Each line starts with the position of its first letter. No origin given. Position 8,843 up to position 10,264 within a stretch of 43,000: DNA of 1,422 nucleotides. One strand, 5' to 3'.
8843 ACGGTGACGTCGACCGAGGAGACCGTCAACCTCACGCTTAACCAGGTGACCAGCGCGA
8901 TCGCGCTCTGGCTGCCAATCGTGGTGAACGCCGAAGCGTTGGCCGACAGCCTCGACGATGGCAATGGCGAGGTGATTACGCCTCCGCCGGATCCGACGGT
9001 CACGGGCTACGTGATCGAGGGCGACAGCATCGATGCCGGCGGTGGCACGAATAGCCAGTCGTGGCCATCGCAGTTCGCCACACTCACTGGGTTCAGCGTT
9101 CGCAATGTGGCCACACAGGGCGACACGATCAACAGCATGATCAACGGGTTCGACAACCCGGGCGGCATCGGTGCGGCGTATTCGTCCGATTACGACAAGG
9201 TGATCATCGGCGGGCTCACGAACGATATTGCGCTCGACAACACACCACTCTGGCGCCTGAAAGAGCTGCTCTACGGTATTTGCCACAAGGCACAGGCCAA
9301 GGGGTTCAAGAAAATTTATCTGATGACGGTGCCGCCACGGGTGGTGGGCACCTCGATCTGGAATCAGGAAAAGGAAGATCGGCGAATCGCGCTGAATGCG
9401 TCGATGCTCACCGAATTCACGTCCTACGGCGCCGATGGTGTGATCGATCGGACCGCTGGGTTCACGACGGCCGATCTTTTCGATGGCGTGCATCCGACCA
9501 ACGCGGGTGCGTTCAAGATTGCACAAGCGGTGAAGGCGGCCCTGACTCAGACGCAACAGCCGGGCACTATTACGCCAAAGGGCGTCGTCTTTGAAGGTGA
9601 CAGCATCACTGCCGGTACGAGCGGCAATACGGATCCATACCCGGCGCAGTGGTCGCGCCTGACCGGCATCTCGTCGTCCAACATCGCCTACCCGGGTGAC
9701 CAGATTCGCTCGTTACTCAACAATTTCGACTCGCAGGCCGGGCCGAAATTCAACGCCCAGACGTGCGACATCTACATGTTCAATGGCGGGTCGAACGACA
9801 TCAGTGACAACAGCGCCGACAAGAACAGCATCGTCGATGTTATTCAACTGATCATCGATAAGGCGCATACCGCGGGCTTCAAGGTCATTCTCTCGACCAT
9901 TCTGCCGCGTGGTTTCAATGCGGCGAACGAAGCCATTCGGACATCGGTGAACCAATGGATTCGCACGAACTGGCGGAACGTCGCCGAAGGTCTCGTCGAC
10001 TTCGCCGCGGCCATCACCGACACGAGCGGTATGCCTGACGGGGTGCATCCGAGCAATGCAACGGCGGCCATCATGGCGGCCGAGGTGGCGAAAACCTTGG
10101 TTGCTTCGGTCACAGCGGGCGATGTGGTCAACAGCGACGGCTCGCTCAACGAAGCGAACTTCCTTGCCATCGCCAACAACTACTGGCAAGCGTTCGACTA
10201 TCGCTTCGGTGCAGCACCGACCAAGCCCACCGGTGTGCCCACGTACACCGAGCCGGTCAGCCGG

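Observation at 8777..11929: Giant structural-region protein with two complete tandem SGNH esterase domains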

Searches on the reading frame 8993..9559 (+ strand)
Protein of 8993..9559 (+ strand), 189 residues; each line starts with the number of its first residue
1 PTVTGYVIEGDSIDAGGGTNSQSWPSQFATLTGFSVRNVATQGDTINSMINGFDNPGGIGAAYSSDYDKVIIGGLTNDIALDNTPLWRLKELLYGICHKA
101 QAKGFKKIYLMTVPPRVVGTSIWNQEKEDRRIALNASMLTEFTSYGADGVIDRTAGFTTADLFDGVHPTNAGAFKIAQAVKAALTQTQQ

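Call 76: search_solved_structures(query=window:8993-9559:+, max_evalue=10, show_alignments=2)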
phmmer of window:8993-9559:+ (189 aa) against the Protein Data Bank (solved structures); distinct sequences matched with E-value up to 10: 7.
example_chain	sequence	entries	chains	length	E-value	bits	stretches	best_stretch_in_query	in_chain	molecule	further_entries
9otv_A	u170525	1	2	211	0.0016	21.4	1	7-181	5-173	Lysophospholipase L1-like esterase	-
4ppy_A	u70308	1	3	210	0.33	13.9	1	70-187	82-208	Putative acylhydrolase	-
4v8m_A2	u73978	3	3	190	0.43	13.5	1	64-115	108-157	40S RIBOSOMAL PROTEIN S5, PUTATIVE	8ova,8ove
5xxu_F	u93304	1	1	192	0.45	13.5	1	32-110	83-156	Ribosomal protein uS7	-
6az1_H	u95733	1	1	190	0.46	13.4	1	64-111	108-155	ribosomal protein S7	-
5t2a_AN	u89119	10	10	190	0.46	13.4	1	64-111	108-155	uS7 | 40S ribosomal protein S5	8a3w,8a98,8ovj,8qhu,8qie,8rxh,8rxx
5opt_O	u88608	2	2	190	0.63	13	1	64-115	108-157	40S ribosomal protein S5, putative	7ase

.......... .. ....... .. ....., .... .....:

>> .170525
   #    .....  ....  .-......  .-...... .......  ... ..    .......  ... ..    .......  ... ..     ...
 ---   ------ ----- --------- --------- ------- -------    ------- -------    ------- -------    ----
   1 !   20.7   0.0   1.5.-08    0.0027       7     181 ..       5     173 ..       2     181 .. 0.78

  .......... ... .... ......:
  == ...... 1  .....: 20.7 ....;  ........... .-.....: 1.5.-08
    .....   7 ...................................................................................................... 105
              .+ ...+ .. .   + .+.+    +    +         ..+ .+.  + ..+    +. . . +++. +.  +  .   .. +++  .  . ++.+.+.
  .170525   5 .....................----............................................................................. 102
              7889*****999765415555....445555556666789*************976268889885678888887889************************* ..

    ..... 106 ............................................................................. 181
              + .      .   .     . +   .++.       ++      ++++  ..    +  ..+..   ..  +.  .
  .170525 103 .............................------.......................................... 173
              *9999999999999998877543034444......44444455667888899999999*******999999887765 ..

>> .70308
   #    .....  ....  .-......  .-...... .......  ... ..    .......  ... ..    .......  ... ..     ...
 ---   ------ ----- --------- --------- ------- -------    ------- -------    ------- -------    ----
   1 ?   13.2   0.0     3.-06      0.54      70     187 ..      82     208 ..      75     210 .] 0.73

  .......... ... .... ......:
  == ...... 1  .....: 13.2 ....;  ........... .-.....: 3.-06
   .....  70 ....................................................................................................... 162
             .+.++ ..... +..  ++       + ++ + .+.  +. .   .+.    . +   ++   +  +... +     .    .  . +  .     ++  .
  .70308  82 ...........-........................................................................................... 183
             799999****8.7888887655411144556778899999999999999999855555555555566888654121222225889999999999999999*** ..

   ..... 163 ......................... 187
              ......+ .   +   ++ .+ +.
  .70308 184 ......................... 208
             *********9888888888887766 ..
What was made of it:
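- Domain 1 aligns over its full length to a solved esterase, with the catalytic positions matched (call 76).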

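Call 100: search_protein_families(library=pfam, proteins=[window:8993-9559:+], max_evalue=0.1)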
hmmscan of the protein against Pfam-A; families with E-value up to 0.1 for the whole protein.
window:8993-9559:+ (189 aa): 2 families
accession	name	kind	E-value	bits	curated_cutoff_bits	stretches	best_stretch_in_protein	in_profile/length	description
PF13472.12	Lipase_GDSL_2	-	3.6e-09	37.8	32.9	1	10-172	3-175/178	GDSL-like Lipase/Acylhydrolase family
PF00657.28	Lipase_GDSL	-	0.0066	17.1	23.6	0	10-179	5-207/208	GDSL-like Lipase/Acylhydrolase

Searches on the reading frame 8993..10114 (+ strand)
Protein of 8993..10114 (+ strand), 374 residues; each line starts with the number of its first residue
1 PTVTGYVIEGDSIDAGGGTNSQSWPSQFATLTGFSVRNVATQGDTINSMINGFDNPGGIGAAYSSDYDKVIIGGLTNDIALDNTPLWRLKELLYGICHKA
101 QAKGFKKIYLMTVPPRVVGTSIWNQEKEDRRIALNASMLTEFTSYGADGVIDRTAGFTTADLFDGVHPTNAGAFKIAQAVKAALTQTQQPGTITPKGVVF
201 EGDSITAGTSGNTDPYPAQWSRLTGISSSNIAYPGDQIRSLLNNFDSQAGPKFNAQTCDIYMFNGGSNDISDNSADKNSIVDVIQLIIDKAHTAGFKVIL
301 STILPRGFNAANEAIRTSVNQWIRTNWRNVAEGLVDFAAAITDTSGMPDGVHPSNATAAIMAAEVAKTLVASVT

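Call 68: search_dna_similar(query=window:8993-10114:+, collection=phages, mode=protein, max_evalue=0.01, max_rows=30)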
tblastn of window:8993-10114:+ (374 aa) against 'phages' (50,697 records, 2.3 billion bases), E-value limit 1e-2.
Records with a match: 5; places in all: 5; records where one place covers at least 80% of the query: 0.
Best place of each record, by identity: <60% 5.
By first word of the organism name: Microbacterium 4; Gordonia 1.
By host as written in the record: Microbacterium paraoxydans NRRL B-14843 4; Gordonia terrae 3612 1.
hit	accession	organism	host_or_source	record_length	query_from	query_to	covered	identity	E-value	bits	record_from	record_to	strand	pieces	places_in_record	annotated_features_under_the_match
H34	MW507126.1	Microbacterium phage Shocker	Microbacterium paraoxydans NRRL B-14843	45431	184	372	51%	30.4%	5e-3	45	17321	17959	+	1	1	30: esterase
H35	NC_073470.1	Microbacterium phage Shocker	Microbacterium paraoxydans NRRL B-14843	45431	184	372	51%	30.4%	5e-3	45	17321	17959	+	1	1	30: esterase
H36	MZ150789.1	Microbacterium phage Footloose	Microbacterium paraoxydans NRRL B-14843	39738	266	373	29%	34.8%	5e-4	48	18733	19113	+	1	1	27: esterase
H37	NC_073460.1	Microbacterium phage Footloose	Microbacterium paraoxydans NRRL B-14843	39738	266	373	29%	34.8%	5e-4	48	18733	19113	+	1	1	27: esterase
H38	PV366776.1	Gordonia phage Belphegor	Gordonia terrae 3612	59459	266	369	28%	31.4%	4e-3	45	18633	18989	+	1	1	23: hypothetical protein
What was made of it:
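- On Phage polysaccharide-deacetylating receptor-binding proteins (G7C gp63.1, Possum gp66, Aristophanes gp41 type): The SGNH pair alone gives only weak hits, to actinophage 'esterases' and one hypothetical protein (call 68).
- Tried and rejected: The SGNH pair alone gave only weak hits, four to single-domain actinophage 'esterases' and one to a hypothetical protein (call 68).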

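Call 70: get_annotated_region(hit=H35, flank=9000)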
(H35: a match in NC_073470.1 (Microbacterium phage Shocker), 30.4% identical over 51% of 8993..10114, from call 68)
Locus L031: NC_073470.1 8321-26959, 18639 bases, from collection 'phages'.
description: Microbacterium phage Shocker, complete genome.
organism: Microbacterium phage Shocker (NCBI taxid 2805839)
taxonomy: Viruses; Duplodnaviria; Heunggongvirae; Uroviricota; Caudoviricetes
host: Microbacterium paraoxydans NRRL B-14843; source: soil; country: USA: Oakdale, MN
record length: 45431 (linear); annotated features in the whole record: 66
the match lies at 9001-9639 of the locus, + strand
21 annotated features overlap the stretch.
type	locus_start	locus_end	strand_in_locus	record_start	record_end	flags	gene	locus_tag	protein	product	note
CDS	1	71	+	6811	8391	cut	17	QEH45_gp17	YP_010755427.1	terminase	-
CDS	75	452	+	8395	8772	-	18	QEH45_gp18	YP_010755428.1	hypothetical protein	-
CDS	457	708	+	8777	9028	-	19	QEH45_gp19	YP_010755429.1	hypothetical protein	-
CDS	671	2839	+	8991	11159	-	20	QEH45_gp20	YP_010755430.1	portal protein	-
CDS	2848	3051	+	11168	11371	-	21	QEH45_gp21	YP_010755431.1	hypothetical protein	-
CDS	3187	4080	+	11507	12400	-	22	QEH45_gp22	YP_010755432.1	hypothetical protein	-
CDS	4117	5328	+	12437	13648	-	23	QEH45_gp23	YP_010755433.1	major capsid protein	-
CDS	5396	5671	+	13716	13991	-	24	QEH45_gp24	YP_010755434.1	membrane protein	-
CDS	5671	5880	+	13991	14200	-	25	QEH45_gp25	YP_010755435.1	hypothetical protein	-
CDS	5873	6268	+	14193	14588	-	26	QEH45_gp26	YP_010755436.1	membrane protein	-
CDS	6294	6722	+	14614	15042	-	27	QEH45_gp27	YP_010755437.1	hypothetical protein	-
CDS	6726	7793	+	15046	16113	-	28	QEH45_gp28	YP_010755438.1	glycoside hydrolase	-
CDS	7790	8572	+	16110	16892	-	29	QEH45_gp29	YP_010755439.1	hydrolase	-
CDS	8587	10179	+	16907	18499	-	30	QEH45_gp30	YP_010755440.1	esterase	-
CDS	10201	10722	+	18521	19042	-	31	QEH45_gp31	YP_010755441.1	hypothetical protein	-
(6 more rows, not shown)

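Call 71: search_protein_families(library=pfam, proteins=[L031:8587-10179:+], max_evalue=0.01)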
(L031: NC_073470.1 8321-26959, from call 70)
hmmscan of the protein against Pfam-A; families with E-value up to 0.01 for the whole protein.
L031:8587-10179:+ (530 aa): 5 families
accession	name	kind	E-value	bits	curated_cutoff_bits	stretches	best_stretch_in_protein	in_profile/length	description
PF13472.12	Lipase_GDSL_2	-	5.1e-26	92.7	32.9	1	168-334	1-177/178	GDSL-like Lipase/Acylhydrolase family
PF00657.28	Lipase_GDSL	-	6.6e-14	53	23.6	1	167-339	2-207/208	GDSL-like Lipase/Acylhydrolase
PF04311.20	DUF459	-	1.5e-07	31.4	27.2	1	205-340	38-194/197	Protein of unknown function (DUF459)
PF17182.10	OSK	-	7.8e-06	25.7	27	1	212-310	58-157/202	OSK domain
PF25182.1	NonGDSL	-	2.7e-05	24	80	1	203-306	71-174/220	Non-GDSL lipase-like family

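Call 79: find_homologous_proteins(query=window:8993-10114:+, max_evalue=0.001)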
Query window:8993-10114:+ (374 aa): 6 proteins with E <= 0.001 among 4983 candidates.
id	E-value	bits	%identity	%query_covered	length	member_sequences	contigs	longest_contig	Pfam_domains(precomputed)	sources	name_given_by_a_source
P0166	5.2e-9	54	33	46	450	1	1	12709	PF13472.13,PF00657.29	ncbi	-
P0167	1.1e-8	53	33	52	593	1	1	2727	PF13385.14,PF13472.13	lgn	-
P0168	1.4e-5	42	30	52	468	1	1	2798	PF09206.19,PF13472.13,PF00657.29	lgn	-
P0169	2.4e-4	38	32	37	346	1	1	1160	PF13472.13,PF00657.29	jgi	-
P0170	7.1e-4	37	33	37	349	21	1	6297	PF14606.13,PF13472.13,PF00657.29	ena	-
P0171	8.5e-4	37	30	46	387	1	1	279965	PF13472.13,PF00657.29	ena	-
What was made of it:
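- Tried and rejected: Word-based homolog search with the SGNH pair: 6 weak hits, none covering both domains (call 79).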

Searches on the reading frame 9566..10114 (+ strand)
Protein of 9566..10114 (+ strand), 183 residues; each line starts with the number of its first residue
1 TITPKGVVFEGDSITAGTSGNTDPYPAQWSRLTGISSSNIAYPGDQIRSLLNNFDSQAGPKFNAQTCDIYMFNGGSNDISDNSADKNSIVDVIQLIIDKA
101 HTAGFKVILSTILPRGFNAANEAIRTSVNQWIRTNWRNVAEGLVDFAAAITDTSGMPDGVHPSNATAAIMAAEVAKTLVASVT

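Call 77: search_solved_structures(query=window:9566-10114:+, max_evalue=10, show_alignments=2)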
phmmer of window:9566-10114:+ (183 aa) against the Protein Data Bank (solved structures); distinct sequences matched with E-value up to 10: 10.
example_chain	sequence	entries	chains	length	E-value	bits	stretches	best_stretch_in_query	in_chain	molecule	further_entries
5b5l_A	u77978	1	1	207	2.3e-06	30.6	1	30-179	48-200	acetyl esterase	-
5b5s_A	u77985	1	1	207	2.3e-06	30.6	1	30-179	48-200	Acetic acid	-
7toj_A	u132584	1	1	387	1.2e-05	28.2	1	74-149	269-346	SGNH/GDSL hydrolase family protein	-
9hi6_A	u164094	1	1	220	0.00048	23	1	7-159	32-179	FI6-focused design_04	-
2o14_A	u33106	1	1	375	0.0023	20.8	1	39-141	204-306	Hypothetical protein yxiM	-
7tog_A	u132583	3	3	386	0.0025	20.7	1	82-151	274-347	SGNH hydrolase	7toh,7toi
9hi5_A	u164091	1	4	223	0.0062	19.4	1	70-159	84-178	GDSL-like protein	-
4iyj_A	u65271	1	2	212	0.018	17.9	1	70-137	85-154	GDSL-like protein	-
9cod_A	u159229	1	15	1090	0.027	17.3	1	69-172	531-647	SGNH hydrolase-type esterase domain-containing protein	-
4rsh_A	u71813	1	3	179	0.35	13.7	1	7-154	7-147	Lipolytic protein G-D-S-L family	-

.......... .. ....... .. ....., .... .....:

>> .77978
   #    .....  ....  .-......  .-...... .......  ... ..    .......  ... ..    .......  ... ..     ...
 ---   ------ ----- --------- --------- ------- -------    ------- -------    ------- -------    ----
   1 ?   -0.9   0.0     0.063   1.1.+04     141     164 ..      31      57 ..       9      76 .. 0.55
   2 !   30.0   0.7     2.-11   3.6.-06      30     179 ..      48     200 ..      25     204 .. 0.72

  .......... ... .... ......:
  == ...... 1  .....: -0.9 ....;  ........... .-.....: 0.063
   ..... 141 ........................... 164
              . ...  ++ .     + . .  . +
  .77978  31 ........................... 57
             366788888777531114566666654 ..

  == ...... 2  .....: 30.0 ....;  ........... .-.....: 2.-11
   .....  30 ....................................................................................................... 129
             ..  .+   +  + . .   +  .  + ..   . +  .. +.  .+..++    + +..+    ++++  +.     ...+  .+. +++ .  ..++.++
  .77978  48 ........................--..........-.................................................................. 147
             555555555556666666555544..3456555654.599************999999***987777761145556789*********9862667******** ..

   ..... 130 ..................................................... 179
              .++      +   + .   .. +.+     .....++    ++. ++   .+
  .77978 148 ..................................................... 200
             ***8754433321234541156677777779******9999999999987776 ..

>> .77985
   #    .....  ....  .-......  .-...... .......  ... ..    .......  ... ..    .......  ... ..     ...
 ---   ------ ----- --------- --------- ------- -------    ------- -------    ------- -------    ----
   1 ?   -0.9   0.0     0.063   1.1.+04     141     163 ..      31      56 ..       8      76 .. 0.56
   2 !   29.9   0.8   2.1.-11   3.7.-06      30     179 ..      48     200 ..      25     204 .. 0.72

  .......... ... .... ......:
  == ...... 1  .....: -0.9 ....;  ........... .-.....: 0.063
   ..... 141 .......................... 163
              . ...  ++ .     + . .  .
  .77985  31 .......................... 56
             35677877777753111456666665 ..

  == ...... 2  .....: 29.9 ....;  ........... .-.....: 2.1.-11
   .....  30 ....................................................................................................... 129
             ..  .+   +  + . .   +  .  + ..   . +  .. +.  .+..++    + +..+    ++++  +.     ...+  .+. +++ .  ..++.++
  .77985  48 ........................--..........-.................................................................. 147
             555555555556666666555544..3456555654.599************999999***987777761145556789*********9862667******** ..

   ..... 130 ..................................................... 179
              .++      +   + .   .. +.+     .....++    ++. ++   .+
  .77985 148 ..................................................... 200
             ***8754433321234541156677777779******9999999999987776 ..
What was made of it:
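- On SGNH/GDSL hydrolase superfamily: domain 2 (res 264-446): The best PDB relatives are acetyl esterases (call 77).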

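Call 100: search_protein_families(library=pfam, proteins=[window:9566-10114:+], max_evalue=0.1)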
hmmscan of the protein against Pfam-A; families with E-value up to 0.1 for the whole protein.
window:9566-10114:+ (183 aa): 2 families
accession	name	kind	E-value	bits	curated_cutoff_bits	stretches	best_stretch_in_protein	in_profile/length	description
PF13472.12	Lipase_GDSL_2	-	6.4e-14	53.3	32.9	1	11-167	3-176/178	GDSL-like Lipase/Acylhydrolase family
PF00657.28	Lipase_GDSL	-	3.9e-13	50.5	23.6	1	8-174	2-208/208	GDSL-like Lipase/Acylhydrolase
